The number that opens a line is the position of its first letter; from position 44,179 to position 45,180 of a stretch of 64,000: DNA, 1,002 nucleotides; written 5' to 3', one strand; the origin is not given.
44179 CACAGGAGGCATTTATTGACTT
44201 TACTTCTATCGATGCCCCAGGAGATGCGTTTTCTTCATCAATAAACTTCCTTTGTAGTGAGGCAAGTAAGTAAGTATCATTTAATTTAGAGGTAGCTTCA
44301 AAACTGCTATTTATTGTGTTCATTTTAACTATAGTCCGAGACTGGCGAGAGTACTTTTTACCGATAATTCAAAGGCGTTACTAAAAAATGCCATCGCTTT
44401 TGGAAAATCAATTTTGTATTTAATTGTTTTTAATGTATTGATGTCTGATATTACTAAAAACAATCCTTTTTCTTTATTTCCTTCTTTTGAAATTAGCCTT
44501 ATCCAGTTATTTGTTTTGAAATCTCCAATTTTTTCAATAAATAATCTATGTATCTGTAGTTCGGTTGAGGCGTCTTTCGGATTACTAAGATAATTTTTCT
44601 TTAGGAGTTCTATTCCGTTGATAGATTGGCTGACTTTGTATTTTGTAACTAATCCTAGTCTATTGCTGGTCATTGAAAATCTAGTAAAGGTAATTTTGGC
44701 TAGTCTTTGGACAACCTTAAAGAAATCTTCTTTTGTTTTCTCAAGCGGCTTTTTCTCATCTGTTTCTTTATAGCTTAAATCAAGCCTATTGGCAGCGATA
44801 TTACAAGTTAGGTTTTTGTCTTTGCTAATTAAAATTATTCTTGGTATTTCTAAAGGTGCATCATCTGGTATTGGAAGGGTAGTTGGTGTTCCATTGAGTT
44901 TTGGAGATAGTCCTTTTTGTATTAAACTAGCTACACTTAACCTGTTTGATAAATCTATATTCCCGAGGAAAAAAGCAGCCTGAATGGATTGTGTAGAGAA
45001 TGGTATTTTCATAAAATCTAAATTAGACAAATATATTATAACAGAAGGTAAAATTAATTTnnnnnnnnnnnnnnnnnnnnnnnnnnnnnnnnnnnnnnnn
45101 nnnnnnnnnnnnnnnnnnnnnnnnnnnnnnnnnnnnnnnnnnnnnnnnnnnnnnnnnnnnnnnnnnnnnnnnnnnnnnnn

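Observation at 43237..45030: AT-rich three-gene operon of unknown proteins inside the island (candidate defence or accessory system)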

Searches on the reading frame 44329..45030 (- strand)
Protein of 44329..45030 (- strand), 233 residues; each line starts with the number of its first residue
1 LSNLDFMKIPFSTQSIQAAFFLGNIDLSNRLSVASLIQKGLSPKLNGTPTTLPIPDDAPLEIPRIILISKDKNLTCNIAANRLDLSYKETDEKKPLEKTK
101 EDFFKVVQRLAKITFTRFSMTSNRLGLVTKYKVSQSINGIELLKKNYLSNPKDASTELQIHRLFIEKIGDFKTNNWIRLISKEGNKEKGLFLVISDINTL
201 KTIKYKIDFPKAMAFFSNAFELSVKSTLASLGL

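Call 3: search_protein_families(library=pfam, proteins=[window:44329-45030:-], max_evalue=0.1)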
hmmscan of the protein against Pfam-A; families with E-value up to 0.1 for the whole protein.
window:44329-45030:- (233 aa): 1 family
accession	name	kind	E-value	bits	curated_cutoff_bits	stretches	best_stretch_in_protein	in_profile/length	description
PF08004.16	DUF1699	-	0.017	15.3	33.4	1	100-175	30-104/130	Protein of unknown function (DUF1699)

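Call 4: search_protein_families(library=padloc, proteins=[window:44329-45030:-], max_evalue=0.1)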
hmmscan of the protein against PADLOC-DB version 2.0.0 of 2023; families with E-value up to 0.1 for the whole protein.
window:44329-45030:- (233 aa): 0 families

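Call 6: search_protein_families(library=ncbifam, proteins=[window:44329-45030:-], max_evalue=0.1)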
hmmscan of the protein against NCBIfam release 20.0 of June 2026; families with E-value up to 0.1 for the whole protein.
window:44329-45030:- (233 aa): 0 families

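Call 7: search_protein_families(library=phrogs, proteins=[window:44329-45030:-], max_evalue=0.1)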
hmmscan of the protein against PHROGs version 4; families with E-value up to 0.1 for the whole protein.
window:44329-45030:- (233 aa): 2 families
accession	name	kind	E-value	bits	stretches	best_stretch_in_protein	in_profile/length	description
phrog_24110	-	unknown function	5.8e-05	23.7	1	54-172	48-163/221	-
phrog_22817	-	unknown function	0.00063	20.5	1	14-88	6-80/248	-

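Call 9: find_homologous_proteins(query=window:44329-45030:-, max_evalue=0.001)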
Query window:44329-45030:- (233 aa): 16 proteins with E <= 0.001 among 391 candidates.
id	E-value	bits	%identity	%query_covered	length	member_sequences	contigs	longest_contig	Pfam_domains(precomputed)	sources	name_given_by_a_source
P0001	1.5e-131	454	94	99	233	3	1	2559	-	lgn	-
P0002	1.1e-76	275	60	97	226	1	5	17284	-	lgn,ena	-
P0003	1.6e-60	222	52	97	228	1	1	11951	-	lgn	-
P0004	8.4e-56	207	49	93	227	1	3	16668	-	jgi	jgi:hypothetical protein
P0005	2.6e-49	186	46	94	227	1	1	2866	-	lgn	-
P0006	1.1e-39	154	46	75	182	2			-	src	-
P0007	2.5e-22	97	31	90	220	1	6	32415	-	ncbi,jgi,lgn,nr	ncbi:MAG: hypothetical protein FJ006_02885 [Chloroflexi bacterium]|nr:hypothetical protein [Chlorofl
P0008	2.1e-20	91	33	89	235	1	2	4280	-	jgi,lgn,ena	-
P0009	9.7e-19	86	37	83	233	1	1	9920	-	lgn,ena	-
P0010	5.0e-16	77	34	83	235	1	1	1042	-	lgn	-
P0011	1.9e-13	68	31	80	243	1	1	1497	-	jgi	-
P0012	4.4e-10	57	29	86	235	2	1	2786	-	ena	-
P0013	2.5e-9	55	28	82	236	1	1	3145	-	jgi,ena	-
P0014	3.5e-7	48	27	85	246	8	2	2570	-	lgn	-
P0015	3.8e-6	45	27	95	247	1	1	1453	-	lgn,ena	-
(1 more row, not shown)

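Call 11: find_encoding_contigs(protein=P0004, flank=8000, max_places=3)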
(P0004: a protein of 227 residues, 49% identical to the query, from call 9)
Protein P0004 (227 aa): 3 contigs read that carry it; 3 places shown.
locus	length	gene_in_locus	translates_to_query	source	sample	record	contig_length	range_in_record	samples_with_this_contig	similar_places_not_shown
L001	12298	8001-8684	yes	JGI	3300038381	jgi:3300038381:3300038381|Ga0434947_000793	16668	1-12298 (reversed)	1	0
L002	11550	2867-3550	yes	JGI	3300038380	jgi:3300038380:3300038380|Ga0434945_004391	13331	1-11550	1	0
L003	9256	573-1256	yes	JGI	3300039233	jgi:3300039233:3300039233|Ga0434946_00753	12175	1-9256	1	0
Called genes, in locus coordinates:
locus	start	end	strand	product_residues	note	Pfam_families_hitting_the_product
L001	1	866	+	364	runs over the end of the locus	PF00535:Glycos_transf_2, PF13641:Glyco_tranf_2_3, PF13632:Glyco_trans_2_3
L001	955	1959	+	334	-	-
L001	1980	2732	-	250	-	PF02397:Bac_transf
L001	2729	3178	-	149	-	PF00293:NUDIX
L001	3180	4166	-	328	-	-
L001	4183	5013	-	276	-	PF01255:Prenyltransf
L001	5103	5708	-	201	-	PF13489:Methyltransf_23 (faint), PF08241:Methyltransf_11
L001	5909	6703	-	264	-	PF13641:Glyco_tranf_2_3, PF00535:Glycos_transf_2, PF13632:Glyco_trans_2_3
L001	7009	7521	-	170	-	PF00398:RrnaAD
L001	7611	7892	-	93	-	PF00398:RrnaAD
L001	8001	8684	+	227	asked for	-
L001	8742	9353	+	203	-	-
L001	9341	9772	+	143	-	-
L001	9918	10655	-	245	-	PF03819:MazG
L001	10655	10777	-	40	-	-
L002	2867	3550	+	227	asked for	-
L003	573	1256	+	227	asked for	-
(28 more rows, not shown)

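Call 12: find_encoding_contigs(protein=P0002, flank=8000, max_places=3)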
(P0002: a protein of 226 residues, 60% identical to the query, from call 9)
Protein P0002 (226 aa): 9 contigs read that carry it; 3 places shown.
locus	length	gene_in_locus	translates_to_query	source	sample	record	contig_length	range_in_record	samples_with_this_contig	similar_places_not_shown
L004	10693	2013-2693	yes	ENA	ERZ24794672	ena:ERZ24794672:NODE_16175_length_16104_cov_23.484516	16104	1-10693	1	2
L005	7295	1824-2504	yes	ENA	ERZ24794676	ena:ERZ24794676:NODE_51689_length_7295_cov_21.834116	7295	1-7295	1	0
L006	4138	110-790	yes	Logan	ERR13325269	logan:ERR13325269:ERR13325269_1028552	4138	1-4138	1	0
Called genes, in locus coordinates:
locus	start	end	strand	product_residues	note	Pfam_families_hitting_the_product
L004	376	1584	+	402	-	-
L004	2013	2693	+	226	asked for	-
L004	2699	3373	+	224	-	-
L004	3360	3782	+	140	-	-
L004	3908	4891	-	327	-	PF02661:Fic, PF00376:MerR, PF13411:MerR_1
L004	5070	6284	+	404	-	-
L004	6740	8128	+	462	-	PF00308:Bac_DnaA, PF01695:IstB_IS21, PF00004:AAA (weak), PF22688:Hda_lid (faint), PF08299:Bac_DnaA_C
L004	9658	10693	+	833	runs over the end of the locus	-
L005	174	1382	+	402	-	-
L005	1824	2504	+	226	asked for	-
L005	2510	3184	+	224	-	-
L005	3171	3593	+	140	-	-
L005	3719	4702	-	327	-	PF02661:Fic, PF00376:MerR, PF13411:MerR_1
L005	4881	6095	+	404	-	-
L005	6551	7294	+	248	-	?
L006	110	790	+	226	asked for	-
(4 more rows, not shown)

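Call 13: find_encoding_contigs(protein=P0007, flank=8000, max_places=3)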
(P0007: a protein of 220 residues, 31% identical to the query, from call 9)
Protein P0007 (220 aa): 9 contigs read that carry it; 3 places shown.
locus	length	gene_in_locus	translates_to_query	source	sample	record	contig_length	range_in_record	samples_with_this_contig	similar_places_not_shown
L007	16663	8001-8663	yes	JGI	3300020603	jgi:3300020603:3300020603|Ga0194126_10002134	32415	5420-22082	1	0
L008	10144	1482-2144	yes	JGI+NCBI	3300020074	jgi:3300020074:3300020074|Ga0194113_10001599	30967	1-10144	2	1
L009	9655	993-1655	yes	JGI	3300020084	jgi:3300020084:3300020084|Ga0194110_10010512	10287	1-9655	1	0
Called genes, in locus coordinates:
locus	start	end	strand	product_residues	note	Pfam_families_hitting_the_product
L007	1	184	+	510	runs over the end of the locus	PF02142:MGS, PF01808:AICARFT_IMPCHas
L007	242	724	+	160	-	PF01797:Y1_Tnp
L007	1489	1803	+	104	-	-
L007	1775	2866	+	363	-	-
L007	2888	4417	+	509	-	PF00857:Isochorismatase, PF02749:QRPTase_N, PF01729:QRPTase_C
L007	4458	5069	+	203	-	PF02660:G3P_acyltransf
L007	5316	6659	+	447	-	PF06050:HGD-D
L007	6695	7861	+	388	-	PF06050:HGD-D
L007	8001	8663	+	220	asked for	-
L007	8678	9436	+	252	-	-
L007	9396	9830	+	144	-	-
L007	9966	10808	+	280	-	PF01869:BcrAD_BadFG, PF22521:HypF_C_2 (faint)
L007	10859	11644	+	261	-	PF01869:BcrAD_BadFG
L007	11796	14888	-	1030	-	PF02384:N6_Mtase, PF18135:Type_ISP_C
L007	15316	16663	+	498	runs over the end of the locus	PF13620:CarboxypepD_reg, PF13715:CarbopepD_reg_2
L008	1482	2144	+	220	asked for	-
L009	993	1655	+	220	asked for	-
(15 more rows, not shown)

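Call 15: find_encoding_contigs(protein=P0009, flank=8000, max_places=2)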
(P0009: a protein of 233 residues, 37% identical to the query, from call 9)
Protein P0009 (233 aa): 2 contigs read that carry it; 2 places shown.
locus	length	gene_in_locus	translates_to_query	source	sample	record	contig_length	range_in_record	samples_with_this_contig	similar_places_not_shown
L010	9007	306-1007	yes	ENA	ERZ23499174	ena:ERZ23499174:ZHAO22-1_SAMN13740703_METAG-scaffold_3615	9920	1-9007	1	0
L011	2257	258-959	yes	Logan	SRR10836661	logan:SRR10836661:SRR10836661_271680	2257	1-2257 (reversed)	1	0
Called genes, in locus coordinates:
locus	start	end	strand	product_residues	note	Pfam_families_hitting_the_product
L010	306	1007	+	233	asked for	-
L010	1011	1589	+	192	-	-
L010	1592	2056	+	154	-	-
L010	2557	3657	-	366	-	PF00005:ABC_tran, PF13304:AAA_21 (faint), PF17912:OB_MalK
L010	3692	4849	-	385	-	PF00005:ABC_tran, PF13304:AAA_21 (weak)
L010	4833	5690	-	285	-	PF00528:BPD_transp_1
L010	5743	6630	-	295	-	PF00528:BPD_transp_1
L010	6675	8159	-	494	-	PF01547:SBP_bac_1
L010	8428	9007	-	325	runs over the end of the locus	PF01156:IU_nuc_hydro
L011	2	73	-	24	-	?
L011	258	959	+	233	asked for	-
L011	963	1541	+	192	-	-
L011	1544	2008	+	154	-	-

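Call 16: find_encoding_contigs(protein=P0003, flank=8000, max_places=2)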
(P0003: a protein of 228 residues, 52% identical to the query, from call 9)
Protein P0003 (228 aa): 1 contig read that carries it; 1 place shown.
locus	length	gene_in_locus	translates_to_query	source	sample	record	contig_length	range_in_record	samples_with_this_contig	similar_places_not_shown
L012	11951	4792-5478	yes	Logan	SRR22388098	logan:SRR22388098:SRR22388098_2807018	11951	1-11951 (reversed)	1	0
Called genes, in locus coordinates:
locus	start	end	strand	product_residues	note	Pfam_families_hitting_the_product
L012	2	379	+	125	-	?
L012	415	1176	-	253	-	PF23023:Anti-Pycsar_Apyc1 (weak), PF00753:Lactamase_B (faint), PF12706:Lactamase_B_2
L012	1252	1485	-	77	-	PF08713:DNA_alkylation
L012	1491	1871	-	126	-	PF01850:PIN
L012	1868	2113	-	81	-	PF02604:PhdYeFM_antitox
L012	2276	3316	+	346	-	PF12802:MarR_2 (weak), PF12840:HTH_20 (weak), PF02518:HATPase_c (weak), PF14213:DUF4325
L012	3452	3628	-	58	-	-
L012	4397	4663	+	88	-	-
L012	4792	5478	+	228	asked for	-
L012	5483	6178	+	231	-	-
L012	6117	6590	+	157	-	-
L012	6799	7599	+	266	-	-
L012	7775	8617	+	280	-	-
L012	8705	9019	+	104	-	-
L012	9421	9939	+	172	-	-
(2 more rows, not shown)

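Call 17: find_encoding_contigs(protein=P0008, flank=8000, max_places=2)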
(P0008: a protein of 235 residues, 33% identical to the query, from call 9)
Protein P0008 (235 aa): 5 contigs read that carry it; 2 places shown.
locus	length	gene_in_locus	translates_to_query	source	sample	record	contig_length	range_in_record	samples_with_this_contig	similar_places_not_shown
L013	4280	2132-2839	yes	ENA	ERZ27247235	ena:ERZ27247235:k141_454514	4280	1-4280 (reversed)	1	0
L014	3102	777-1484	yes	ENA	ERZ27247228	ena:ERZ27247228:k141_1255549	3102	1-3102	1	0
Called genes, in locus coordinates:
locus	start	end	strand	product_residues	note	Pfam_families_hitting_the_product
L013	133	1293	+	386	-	PF01555:N6_N4_Mtase, PF02475:TRM5-TYW2_MTfase (faint), PF01555:N6_N4_Mtase (weak)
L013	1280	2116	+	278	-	-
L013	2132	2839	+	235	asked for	-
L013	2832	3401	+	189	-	-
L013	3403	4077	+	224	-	-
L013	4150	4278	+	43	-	?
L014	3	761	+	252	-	?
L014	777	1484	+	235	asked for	-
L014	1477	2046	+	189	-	-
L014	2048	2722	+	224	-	-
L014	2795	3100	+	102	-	?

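Call 27: search_solved_structures(query=A3, max_evalue=10)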
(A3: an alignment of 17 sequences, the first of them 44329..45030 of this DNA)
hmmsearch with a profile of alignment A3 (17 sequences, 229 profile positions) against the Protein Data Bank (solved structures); distinct sequences matched with E-value up to 10: 2.
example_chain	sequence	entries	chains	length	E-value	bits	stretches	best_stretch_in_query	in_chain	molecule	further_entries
5j5l_A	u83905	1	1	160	0.36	13.5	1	187-220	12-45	Uncharacterized protein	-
5j5k_A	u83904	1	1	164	0.36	13.5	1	187-220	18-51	Uncharacterized protein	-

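Call 36: predict_structure(alignment_id=A3)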
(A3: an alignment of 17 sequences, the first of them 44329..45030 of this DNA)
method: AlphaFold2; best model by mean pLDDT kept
length: 233 residues; sequences in the alignment: 17
mean_pLDDT: 91.2   pTM: 0.88
mean pLDDT of the five models: 91.2, 90.7, 90.5, 89.4, 89.1
residues with pLDDT >= 90: 174; 70-90: 47; 50-70: 9; < 50: 3
segments of 3 or more residues with pLDDT < 50: 1-3
pLDDT, mean of each block of 10 residues (from residue 1): 60 97 92 94 90 92 95 96 96 90 96 93 96 91 89 88 95 98 73 97 93 97 95 81
secondary structure, 60 per line:
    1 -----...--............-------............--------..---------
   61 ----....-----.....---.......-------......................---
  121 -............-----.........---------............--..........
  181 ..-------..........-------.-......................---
elements in order: E11-22 H30-41 E65-68 E74-78 E82-88 H96-117 E122-133 H139-147 E157-168 E171-182 E190-199 H209-230

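Call 45: fold_search(model_id=the predicted structure, library=pdb)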
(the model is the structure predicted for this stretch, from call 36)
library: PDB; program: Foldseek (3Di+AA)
matches with E <= 10: 1507; with E <= 0.001: 1
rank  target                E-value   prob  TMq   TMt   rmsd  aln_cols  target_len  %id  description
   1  7z7n_D                7.2e-04  0.96  0.29  0.35  10.6       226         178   12  Mot1E1434Q:TBP:DNA - substrate recognition state (released 2023-03-29)
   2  4cij_A                1.7e-03  0.85  0.32  0.29  12.0       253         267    9  Structure of Rolling Circle Replication Initiator Protein from Geobacillus stearothermophilus. (released 2014-12-24)
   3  4cij_D                2.1e-03  0.85  0.33  0.30  11.9       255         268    9  Structure of Rolling Circle Replication Initiator Protein from Geobacillus stearothermophilus. (released 2014-12-24)
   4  4cij_C                2.8e-03  0.84  0.32  0.29  12.2       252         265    9  Structure of Rolling Circle Replication Initiator Protein from Geobacillus stearothermophilus. (released 2014-12-24)
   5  4cij_B                3.4e-03  0.80  0.32  0.30  12.5       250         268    9  Structure of Rolling Circle Replication Initiator Protein from Geobacillus stearothermophilus. (released 2014-12-24)
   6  7wdk_B                7.7e-03  0.11  0.13  0.09  22.7       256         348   12  The structure of PldA-PA3488 complex (released 2022-10-26)
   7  3l2e_A                1.0e-02  0.91  0.39  0.28   9.3       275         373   10  Glycocyamine kinase, alpha-beta heterodimer from marine worm Namalycastis sp. (released 2010-03-02)
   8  5xmg                  1.0e-02  0.08  0.12  0.09  20.3       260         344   12  Crystal structure of PA3488 from Pseudomonas aeruginosa (released 2018-05-16)
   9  3tgo_C                1.9e-02  0.57  0.21  0.24   7.4       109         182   13  Crystal structure of the E. coli BamCD complex (released 2011-09-28)
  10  4la7_A                2.0e-02  0.23  0.18  0.23  19.2       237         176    9  X-ray crystal structure of the PYL2-quinabactin-Hab1 ternary complex (released 2013-08-07)
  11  5e4d_A                2.1e-02  0.21  0.19  0.24  20.6       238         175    7  Hydroxynitrile lyase from the fern Davallia tyermanii in complex with benzoic acid (released 2016-10-12)
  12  5a60                  2.4e-02  0.06  0.12  0.07  21.4       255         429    9  Crystal structure of full-length E. coli ygiF in complex with tripolyphosphate and two magnesium ions (released 2015-08-05)
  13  2fpn                  2.5e-02  0.57  0.23  0.25   8.6       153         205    9  The crystal structure of the ywmB protein from Bacillus subtilis (released 2006-03-14)
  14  5ur4                  2.5e-02  0.16  0.16  0.20  19.2       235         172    8  1.5 A Crystal structure of PYR1 bound to Pyrabactin (released 2018-01-24)
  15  9umg_D                2.5e-02  0.08  0.13  0.09  20.1       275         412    6  Cryo-EM structure of VTC complex(Vtc5/Vtc4/Vtc3/Vtc1) (released 2026-01-21)
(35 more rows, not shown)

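Call 56: search_protein_families(library=pfam, alignment_id=A5, max_evalue=0.00001)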
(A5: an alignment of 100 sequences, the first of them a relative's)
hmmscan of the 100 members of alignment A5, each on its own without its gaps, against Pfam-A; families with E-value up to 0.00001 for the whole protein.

A. member 1, L001:5106-5708:- (201 aa): 1 family
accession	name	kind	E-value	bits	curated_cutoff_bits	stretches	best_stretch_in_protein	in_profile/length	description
PF08241.18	Methyltransf_11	-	5.8e-10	40.1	21.2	1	93-140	47-94/95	Methyltransferase domain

B. families by the number of members that match (of 100 scanned): 123 families (the first 25 are shown)
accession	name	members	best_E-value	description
PF18135.7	Type_ISP_C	2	9.3e-94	Type ISP C-terminal specificity domain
PF06050.19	HGD-D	2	7.6e-78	2-hydroxyglutaryl-CoA dehydratase, D-component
PF01869.26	BcrAD_BadFG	2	1.1e-62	BadF/BadG/BcrA/BcrD ATPase family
PF00589.27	Phage_integrase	2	7.4e-32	Phage integrase family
PF01555.25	N6_N4_Mtase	2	7.2e-24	DNA methylase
PF00528.27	BPD_transp_1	2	6.4e-22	Binding-protein-dependent transport system inner membrane component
PF01494.25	FAD_binding_3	2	3.6e-21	FAD binding domain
PF07992.20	Pyr_redox_2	2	4.2e-21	Pyridine nucleotide-disulphide oxidoreductase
PF00398.26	RrnaAD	2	2e-18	Ribosomal RNA adenine dimethylase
PF00005.33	ABC_tran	2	4.4e-18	ABC transporter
PF04851.21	ResIII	2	7.9e-15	Type III restriction enzyme, res subunit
PF01266.30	DAO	2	3.9e-14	FAD dependent oxidoreductase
PF06114.19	Peptidase_M78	2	1.6e-13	IrrE N-terminal-like domain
PF13560.12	HTH_31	2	6.6e-13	Helix-turn-helix domain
PF01381.28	HTH_3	2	5e-12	Helix-turn-helix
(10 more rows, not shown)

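Call 57: search_protein_families(library=padloc, alignment_id=A5, max_evalue=0.00001)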
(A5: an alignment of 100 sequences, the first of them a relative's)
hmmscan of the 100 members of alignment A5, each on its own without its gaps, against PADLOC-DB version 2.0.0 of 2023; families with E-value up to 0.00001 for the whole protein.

A. member 1, L001:5106-5708:- (201 aa): 0 families

B. families by the number of members that match (of 100 scanned): 252 families (the first 25 are shown)
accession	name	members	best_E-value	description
PDLC04134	mad2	4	3.1e-12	mads_2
PDLC03610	REase_MTase_IIG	2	1.9e-217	Type IIG restriction enzyme-methyltransferase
PDLC03351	MTase_II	2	1.6e-146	Type II methyltransferase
PDLC03631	REase_MTase_IIG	2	1.7e-91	Type IIG restriction enzyme-methyltransferase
PDLC03051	REase_MTase_I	2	5.4e-49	Type I restriction enzyme-methyltransferase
PDLC03597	REase_MTase_IIG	2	1.3e-48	Type IIG restriction enzyme-methyltransferase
PDLC03621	REase_MTase_IIG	2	4.3e-42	Type IIG restriction enzyme-methyltransferase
PDLC03376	MTase_II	2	7.8e-33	Type II methyltransferase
PDLC03353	MTase_II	2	6.5e-24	Type II methyltransferase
PDLC03350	MTase_II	2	2e-21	Type II methyltransferase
PDLC03387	MTase_II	2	3e-21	Type II methyltransferase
PDLC03319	MTase_II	2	6e-21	Type II methyltransferase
PDLC03947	RmrA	2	7.7e-21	-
PDLC03952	RmrA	2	9.7e-21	-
PDLC04135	mad3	2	9.8e-21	mads_3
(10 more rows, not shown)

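Call 58: search_protein_families(library=pfam, alignment_id=A3, max_evalue=1)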
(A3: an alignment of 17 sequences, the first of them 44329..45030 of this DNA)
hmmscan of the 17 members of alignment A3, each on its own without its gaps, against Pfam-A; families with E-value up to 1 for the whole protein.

A. member 1, window:44329-45030:- (233 aa): 1 family
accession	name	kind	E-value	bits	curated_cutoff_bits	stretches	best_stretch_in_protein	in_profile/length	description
PF08004.16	DUF1699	-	0.017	15.3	33.4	1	100-175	30-104/130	Protein of unknown function (DUF1699)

B. families by the number of members that match (of 17 scanned): 9 families
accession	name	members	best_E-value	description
PF08004.16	DUF1699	2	0.017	Protein of unknown function (DUF1699)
PF18453.6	C4bp_oligo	1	0.015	Oligomerization domain of C4b-binding protein alpha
PF17470.7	Gp45_2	1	0.019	Phage gene product 45.2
PF15334.11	AIB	1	0.034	Aurora kinase A and ninein interacting protein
PF05527.17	TNFAIP8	1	0.051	Tumor necrosis factor alpha-induced protein 8-like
PF00714.22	IFN-gamma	1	0.055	Interferon gamma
PF08806.17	Sep15_SelM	1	0.076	Sep15/SelM redox domain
PF11565.13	PorB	1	0.091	Alpha helical Porin B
PF05924.16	SAMP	1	0.23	SAMP Motif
